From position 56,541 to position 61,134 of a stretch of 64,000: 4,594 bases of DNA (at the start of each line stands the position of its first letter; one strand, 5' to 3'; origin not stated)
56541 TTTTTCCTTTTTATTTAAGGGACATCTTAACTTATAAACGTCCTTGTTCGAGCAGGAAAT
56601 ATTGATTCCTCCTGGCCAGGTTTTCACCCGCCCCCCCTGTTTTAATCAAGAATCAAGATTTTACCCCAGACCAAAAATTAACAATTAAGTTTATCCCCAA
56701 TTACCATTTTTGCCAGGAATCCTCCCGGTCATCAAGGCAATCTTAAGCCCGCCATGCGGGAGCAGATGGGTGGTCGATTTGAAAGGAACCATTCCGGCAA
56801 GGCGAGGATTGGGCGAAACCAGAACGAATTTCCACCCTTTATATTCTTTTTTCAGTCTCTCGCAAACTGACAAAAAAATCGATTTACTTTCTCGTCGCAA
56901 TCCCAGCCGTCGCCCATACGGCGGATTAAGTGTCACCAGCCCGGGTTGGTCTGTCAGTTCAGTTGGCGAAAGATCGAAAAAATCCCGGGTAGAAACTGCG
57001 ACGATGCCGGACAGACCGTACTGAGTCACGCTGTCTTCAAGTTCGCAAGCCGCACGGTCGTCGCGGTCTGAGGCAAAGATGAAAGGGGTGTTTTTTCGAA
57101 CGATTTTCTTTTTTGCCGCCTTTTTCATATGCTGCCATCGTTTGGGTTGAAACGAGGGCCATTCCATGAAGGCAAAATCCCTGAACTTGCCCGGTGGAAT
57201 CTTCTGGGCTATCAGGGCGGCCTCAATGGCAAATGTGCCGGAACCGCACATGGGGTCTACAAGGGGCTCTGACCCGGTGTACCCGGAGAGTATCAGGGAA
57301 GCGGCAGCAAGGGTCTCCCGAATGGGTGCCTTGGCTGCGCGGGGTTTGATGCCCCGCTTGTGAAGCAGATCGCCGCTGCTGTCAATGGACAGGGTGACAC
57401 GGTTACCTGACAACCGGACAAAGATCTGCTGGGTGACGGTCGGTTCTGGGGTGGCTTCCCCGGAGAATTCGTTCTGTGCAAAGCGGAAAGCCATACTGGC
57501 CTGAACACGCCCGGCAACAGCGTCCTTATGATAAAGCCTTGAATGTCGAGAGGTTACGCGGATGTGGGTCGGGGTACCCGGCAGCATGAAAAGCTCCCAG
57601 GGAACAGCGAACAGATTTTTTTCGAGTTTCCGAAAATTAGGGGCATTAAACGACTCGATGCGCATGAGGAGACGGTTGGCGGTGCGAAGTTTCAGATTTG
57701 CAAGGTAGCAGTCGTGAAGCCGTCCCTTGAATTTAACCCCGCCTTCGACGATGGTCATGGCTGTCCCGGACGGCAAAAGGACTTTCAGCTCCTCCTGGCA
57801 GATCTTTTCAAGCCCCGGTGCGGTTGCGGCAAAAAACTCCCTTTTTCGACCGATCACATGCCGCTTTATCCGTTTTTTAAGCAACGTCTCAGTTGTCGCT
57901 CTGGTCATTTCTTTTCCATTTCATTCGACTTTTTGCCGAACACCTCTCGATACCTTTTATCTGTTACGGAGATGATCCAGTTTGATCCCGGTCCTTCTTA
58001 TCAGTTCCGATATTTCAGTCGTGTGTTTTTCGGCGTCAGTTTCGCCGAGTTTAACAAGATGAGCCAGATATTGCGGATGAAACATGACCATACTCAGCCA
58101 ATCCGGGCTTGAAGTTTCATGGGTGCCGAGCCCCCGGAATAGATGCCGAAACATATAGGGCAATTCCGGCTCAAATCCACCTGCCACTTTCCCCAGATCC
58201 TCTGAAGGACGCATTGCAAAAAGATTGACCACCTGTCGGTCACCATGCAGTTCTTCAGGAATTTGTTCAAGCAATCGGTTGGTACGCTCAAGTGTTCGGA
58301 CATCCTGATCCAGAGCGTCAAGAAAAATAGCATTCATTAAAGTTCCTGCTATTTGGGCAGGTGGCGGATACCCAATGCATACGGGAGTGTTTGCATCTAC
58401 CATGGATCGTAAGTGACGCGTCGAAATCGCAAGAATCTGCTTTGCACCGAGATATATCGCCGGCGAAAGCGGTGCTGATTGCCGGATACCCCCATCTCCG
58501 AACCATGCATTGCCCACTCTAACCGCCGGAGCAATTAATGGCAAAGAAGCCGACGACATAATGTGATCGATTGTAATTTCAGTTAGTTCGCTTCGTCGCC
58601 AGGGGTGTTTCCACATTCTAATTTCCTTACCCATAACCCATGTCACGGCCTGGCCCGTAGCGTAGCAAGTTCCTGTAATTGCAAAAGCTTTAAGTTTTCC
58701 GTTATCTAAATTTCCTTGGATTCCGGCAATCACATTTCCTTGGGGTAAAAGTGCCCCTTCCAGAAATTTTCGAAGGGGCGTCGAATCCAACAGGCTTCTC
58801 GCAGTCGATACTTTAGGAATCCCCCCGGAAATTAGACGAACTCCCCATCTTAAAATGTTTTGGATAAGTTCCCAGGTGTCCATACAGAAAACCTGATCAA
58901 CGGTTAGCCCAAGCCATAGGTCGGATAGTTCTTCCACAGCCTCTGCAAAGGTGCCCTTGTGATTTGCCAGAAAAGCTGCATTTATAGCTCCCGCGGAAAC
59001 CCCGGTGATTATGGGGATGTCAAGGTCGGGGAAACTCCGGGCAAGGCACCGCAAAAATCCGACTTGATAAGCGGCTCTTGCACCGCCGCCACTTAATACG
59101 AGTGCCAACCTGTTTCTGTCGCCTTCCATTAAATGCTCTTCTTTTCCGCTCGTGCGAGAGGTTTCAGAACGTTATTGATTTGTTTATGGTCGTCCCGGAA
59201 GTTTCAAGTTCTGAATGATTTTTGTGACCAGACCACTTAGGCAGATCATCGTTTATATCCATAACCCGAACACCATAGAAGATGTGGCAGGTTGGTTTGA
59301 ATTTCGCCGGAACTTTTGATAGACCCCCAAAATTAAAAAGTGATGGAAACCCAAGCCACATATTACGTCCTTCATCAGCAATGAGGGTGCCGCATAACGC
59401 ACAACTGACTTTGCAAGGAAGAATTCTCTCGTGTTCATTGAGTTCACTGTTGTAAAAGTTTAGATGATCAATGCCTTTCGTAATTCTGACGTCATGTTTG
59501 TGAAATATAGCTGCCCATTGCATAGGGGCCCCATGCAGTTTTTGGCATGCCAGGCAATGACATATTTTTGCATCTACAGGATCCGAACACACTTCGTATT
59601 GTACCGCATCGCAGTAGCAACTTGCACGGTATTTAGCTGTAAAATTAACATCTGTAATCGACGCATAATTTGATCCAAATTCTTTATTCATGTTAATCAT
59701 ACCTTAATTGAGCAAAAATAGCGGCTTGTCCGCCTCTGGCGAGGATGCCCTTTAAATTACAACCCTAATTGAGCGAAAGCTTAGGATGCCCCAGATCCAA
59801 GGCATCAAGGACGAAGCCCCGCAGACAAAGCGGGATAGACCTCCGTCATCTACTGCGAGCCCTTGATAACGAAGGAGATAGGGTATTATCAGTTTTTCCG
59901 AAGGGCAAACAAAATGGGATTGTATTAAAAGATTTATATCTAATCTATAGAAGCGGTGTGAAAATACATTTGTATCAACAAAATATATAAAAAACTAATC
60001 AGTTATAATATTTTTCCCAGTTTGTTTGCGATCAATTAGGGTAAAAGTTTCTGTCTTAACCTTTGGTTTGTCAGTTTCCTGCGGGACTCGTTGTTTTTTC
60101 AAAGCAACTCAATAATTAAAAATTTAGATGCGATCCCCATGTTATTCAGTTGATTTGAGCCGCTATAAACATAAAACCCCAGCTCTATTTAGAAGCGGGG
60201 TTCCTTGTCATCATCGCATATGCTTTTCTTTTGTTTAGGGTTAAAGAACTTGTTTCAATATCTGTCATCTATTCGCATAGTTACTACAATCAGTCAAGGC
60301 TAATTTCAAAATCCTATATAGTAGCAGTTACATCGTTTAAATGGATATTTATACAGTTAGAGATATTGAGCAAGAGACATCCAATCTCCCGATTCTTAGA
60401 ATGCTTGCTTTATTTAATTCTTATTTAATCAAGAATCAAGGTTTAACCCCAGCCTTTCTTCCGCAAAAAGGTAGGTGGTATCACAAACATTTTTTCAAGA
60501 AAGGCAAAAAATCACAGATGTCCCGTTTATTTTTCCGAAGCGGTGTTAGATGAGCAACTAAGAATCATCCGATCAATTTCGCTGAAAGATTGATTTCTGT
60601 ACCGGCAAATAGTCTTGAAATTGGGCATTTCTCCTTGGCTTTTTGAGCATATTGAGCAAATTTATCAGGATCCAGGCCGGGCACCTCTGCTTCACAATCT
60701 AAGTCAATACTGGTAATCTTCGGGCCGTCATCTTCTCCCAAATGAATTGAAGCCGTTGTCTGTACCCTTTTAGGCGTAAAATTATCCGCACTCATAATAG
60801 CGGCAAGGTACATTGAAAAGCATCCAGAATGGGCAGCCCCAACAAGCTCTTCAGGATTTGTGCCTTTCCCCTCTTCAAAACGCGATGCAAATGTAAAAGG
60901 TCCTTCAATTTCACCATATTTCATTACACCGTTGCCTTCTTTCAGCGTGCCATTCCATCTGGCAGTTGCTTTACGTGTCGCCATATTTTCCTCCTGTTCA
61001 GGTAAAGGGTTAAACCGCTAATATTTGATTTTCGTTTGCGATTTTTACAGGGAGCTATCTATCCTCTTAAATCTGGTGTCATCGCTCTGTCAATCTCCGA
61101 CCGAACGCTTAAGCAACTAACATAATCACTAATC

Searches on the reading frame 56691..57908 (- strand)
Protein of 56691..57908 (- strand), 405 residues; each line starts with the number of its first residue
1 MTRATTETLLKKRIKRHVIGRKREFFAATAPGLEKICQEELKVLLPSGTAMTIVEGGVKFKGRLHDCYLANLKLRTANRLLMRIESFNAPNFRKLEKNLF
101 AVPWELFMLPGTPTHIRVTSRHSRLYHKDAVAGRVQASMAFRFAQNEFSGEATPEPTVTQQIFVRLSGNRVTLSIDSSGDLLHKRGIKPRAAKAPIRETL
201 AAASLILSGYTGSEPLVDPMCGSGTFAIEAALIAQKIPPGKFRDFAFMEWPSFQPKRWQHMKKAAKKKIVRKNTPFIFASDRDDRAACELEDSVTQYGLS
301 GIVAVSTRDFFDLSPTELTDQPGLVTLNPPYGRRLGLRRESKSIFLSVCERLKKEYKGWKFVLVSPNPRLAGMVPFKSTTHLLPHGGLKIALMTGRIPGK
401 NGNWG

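Call 86: search_protein_families(library=pfam, proteins=[window:56691-57908:-], max_evalue=0.00001)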
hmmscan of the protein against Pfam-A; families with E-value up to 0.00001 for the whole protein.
window:56691-57908:- (405 aa): 2 families
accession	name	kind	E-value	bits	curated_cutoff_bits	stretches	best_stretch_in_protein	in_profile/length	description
PF01170.24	UPF0020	-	2.2e-36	125.9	22.3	1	185-370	1-172/197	RMKL-like, methyltransferase domain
PF22020.1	RlmL_1st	-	8.5e-14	51.7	27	1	24-81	1-55/55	RlmL ferredoxin-like domain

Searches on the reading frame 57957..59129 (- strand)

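Call 87: search_protein_families(library=pfam, proteins=[window:57957-59129:-], max_evalue=0.00001)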
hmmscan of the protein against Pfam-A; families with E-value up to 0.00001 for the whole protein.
window:57957-59129:- (390 aa): 1 family
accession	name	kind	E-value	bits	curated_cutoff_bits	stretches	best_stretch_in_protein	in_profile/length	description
PF01734.28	Patatin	-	4.8e-26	92.6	27.7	1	10-225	1-191/191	Patatin-like phospholipase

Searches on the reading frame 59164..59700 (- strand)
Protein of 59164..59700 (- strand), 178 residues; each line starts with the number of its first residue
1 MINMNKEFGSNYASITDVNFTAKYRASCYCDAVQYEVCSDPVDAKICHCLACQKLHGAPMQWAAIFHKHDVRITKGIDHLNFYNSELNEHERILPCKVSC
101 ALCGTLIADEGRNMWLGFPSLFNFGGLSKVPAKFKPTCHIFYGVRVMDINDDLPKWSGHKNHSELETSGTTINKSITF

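Call 87: search_protein_families(library=pfam, proteins=[window:59164-59700:-], max_evalue=0.00001)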
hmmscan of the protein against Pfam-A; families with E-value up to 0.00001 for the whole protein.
window:59164-59700:- (178 aa): 1 family
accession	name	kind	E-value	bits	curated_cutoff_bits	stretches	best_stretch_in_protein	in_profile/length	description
PF04828.22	GFA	-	6.8e-18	65.3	24.3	1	24-142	2-113/115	Glutathione-dependent formaldehyde-activating enzyme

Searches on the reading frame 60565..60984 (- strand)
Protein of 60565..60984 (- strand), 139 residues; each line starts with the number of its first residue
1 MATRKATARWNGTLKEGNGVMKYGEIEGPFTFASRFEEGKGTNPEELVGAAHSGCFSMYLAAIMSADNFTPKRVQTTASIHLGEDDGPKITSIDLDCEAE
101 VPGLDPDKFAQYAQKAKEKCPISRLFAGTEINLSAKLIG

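Call 87: search_protein_families(library=pfam, proteins=[window:60565-60984:-], max_evalue=0.00001)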
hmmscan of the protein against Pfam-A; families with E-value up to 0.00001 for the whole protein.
window:60565-60984:- (139 aa): 1 family
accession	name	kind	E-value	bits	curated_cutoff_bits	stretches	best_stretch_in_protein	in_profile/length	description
PF02566.24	OsmC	-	1.9e-17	64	27.5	1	38-133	2-99/100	OsmC-like protein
